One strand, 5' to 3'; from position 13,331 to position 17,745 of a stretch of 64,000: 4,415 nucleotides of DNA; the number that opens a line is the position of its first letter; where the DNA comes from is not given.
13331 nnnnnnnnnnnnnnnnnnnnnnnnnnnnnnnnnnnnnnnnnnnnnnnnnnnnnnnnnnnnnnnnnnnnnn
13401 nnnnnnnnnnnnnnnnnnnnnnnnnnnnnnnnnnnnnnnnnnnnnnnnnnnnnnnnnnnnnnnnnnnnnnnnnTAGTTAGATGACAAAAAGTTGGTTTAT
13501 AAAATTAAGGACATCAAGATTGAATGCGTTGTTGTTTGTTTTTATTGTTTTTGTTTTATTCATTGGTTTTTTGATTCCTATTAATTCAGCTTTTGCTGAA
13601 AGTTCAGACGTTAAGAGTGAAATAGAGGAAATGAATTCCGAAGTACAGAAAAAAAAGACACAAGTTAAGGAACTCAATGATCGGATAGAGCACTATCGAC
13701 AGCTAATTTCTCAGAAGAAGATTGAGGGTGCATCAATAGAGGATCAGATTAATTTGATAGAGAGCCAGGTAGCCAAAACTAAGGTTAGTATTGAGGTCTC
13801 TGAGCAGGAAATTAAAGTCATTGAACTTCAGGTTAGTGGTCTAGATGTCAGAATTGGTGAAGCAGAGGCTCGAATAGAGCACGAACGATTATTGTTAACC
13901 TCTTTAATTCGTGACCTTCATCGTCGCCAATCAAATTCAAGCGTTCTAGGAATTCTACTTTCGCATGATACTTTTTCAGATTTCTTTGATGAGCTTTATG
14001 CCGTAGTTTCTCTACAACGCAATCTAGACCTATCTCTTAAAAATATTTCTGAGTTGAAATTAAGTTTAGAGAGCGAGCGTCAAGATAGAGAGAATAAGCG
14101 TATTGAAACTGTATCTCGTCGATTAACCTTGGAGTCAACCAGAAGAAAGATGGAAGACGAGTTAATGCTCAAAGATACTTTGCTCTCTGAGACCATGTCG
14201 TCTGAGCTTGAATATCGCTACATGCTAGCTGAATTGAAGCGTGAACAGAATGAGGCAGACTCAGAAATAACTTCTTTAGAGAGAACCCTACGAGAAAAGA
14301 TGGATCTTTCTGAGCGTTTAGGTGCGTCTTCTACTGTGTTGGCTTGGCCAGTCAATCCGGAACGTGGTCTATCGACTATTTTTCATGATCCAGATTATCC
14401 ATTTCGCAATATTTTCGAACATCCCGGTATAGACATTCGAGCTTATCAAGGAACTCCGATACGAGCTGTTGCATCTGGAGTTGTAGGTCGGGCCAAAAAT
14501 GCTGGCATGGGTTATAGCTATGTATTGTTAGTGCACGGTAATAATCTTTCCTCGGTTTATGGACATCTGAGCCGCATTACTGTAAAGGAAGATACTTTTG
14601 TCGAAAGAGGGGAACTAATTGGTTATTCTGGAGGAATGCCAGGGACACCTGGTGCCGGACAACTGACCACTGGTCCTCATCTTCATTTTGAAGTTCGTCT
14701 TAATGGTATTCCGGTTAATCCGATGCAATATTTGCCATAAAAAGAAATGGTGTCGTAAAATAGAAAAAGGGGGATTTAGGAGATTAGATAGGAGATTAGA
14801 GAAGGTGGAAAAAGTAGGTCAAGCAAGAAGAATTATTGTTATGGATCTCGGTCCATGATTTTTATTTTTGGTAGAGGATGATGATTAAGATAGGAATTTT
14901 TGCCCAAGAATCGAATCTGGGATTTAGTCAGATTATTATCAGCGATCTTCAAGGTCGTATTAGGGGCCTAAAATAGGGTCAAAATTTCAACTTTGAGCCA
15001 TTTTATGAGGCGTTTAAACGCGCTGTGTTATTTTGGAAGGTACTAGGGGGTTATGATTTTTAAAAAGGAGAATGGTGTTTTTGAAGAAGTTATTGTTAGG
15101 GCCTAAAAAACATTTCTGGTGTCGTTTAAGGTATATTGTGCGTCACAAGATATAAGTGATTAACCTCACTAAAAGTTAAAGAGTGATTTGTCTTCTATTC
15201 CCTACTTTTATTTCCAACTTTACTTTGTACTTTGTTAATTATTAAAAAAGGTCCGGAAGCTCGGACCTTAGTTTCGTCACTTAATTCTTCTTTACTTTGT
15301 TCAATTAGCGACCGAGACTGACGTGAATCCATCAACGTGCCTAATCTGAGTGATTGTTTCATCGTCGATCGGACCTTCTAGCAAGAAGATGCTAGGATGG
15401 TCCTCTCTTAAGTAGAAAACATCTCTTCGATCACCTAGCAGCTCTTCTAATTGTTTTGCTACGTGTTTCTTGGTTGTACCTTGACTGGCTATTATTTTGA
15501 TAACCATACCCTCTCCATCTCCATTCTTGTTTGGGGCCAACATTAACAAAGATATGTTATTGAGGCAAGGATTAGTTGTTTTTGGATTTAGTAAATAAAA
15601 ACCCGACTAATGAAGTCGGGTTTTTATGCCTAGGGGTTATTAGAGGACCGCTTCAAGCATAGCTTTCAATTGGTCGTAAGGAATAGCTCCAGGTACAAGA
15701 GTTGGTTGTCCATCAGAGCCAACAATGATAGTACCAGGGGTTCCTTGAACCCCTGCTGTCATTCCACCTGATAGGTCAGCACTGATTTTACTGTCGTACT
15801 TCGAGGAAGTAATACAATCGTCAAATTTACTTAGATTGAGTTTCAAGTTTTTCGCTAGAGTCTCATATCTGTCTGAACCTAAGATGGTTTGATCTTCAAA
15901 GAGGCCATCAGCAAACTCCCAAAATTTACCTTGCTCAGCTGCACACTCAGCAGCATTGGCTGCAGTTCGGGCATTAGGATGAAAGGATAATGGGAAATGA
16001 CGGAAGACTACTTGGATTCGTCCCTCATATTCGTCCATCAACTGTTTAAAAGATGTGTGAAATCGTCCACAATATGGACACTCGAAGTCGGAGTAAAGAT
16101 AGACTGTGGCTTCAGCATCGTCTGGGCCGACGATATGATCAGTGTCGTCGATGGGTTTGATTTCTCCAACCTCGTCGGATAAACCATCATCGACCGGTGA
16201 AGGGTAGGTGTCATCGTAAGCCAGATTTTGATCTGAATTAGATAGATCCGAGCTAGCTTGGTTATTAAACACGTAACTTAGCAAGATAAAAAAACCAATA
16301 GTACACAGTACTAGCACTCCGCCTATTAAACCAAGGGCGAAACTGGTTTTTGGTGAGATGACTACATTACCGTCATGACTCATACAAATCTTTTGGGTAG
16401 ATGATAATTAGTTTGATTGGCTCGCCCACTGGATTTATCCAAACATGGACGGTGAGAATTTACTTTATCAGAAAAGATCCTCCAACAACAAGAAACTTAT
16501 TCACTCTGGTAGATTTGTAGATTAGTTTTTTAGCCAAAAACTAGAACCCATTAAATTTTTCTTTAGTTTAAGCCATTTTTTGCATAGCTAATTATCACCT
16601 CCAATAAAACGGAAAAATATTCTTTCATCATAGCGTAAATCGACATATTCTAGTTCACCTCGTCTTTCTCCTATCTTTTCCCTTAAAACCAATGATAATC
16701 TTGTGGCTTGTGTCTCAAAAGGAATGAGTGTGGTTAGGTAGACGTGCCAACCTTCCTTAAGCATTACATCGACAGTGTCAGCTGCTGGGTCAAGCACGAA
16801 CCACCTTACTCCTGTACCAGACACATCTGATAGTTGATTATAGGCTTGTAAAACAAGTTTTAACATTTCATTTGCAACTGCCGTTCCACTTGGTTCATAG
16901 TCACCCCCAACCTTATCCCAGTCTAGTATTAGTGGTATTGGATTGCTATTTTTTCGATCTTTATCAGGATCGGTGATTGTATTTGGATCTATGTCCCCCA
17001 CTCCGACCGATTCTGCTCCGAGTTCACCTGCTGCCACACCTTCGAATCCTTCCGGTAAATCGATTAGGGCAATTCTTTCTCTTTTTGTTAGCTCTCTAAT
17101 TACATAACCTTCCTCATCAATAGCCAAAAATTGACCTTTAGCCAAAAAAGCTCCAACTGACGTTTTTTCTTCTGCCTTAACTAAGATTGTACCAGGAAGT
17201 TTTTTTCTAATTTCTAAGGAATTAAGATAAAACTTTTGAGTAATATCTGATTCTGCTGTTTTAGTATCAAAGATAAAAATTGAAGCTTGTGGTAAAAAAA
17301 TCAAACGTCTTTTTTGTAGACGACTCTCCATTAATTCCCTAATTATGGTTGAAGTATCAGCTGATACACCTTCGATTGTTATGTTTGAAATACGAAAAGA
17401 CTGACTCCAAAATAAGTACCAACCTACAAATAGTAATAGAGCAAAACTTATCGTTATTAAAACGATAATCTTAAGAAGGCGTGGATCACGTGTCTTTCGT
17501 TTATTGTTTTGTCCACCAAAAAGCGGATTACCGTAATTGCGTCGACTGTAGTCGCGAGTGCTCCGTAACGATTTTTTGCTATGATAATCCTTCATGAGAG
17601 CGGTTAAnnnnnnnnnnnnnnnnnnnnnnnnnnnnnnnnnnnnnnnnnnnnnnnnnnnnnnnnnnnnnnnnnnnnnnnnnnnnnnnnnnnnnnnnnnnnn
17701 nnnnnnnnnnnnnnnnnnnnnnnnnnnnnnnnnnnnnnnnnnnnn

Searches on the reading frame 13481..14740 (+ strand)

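Call 3: search_protein_families(library=pfam, proteins=[window:13481-14740:+], max_evalue=1)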
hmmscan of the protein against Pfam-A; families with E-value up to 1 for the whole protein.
window:13481-14740:+ (419 aa): 11 families
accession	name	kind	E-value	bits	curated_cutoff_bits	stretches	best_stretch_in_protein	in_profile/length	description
PF01551.29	Peptidase_M23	-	1.4e-26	92.9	28.7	1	314-414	3-96/96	Peptidase family M23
PF13623.11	SurA_N_2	-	0.0011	19.3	28.5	1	18-119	11-111/145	SurA-like N-terminal domain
PF11594.13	Med28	-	0.011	16.5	29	1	44-76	70-102/102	Mediator complex subunit 28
PF24568.1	CC_PcsB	-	0.012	15.9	27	1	125-178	1-54/75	Peptidoglycan hydrolase PcsB, coiled-coil domain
PF04977.20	DivIC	-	0.012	15.8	28.9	1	24-74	2-52/80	Septum formation initiator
PF09716.15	ETRAMP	-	0.014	15.8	29.1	1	18-63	6-52/81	Malarial early transcribed membrane protein (ETRAMP)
PF05814.16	Ac76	-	0.036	14.5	22.5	1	14-67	24-74/83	Orf76 (Ac76)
PF07989.16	Cnn_1N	-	0.055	14.1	28.5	1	35-70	39-74/74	Centrosomin N-terminal motif 1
PF13786.12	DUF4179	-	0.22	12.4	30.1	1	15-79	8-66/94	Domain of unknown function (DUF4179)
PF05377.16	FlaC_arch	-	0.66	10.9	27.8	0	247-278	14-45/55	Flagella accessory protein C (FlaC)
PF13166.12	AAA_13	-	0.92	8.5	36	1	36-133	366-461/713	AAA domain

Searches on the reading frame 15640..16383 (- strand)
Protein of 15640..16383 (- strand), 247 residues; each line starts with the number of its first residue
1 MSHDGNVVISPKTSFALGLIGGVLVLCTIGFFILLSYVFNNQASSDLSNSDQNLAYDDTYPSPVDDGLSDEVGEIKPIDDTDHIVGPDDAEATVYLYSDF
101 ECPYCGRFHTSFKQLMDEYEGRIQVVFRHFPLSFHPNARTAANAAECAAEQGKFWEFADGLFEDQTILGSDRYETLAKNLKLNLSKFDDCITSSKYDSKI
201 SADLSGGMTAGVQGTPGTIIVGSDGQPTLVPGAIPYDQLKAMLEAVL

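Call 3: search_protein_families(library=pfam, proteins=[window:15640-16383:-], max_evalue=1)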
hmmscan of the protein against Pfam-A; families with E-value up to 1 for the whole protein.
window:15640-16383:- (247 aa): 9 families
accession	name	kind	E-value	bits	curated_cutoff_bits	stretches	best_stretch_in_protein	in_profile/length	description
PF13462.12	Thioredoxin_4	-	2.5e-25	90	23.2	1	80-223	3-148/165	Thioredoxin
PF01323.26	DSBA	-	8.8e-15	55.4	25.6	1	93-243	1-190/191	DSBA-like thioredoxin domain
PF13098.12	Thioredoxin_2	-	9.6e-08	32.8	27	1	92-243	7-104/104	Thioredoxin-like domain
PF18400.7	Thioredoxin_12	-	5.9e-06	26.7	26.1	1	80-132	132-184/190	Thioredoxin-like domain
PF13273.12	DUF4064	-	0.031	15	32.1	1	11-54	2-42/102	Protein of unknown function (DUF4064)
PF16278.11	zf-C2HE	-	0.044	14.6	30.1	1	87-115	24-53/63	C2HE / C2H2 / C2HC zinc-binding finger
PF13743.12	Thioredoxin_5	-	0.088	13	27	0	163-237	106-182/186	Thioredoxin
PF05605.18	zf-Di19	-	0.15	12.7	27.5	1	99-117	2-19/54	Drought induced 19 protein (Di19), zinc-binding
PF00085.26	Thioredoxin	-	0.23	11.9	23.5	0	91-126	20-54/103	Thioredoxin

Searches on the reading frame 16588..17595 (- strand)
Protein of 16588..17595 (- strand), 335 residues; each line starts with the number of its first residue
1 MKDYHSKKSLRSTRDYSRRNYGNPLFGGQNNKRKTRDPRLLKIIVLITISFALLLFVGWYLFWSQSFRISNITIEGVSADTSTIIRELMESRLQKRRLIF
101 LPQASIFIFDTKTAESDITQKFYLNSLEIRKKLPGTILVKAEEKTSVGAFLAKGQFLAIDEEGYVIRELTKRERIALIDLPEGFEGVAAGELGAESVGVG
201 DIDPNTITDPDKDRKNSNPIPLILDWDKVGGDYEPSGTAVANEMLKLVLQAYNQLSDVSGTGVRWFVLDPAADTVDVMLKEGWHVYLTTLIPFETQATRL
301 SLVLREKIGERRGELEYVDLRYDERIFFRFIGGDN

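Call 3: search_protein_families(library=pfam, proteins=[window:16588-17595:-], max_evalue=1)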
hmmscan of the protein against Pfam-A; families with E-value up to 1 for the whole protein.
window:16588-17595:- (335 aa): 2 families
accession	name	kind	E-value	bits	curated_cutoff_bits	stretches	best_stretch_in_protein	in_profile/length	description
PF08478.15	POTRA_1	-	0.0083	16.8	23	1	102-143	27-68/69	POTRA domain, FtsQ-type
PF03799.20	FtsQ_DivIB_C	-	0.018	16.3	21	1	234-321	41-114/114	Cell division protein FtsQ/DivIB, C-terminal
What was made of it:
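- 16588..17595 (-): FtsQ/DivIB-like gene immediately downstream, beginning 12 nt after the remnant's stop codon. Weak POTRA_1 and FtsQ_DivIB_C matches (call 3).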

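Call 4: search_protein_families(library=ncbifam, proteins=[window:16588-17595:-], max_evalue=1)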
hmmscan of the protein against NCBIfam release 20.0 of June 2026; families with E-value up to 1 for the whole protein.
window:16588-17595:- (335 aa): 2 families
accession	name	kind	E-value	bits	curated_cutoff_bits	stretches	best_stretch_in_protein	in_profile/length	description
NF004039.0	PRK05529.1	equivalog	0.00049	19.3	353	1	33-181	30-167/255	cell division protein FtsQ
NF050013.1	HpsJ_like_A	equivalog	0.01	15.5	140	1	26-83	58-115/217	HpsJ-like protein, cyanoexosortase A-associated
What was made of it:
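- Checked: NCBIfam (call 4): every hit is a Ddl/Van ligase model matched in two stretches.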
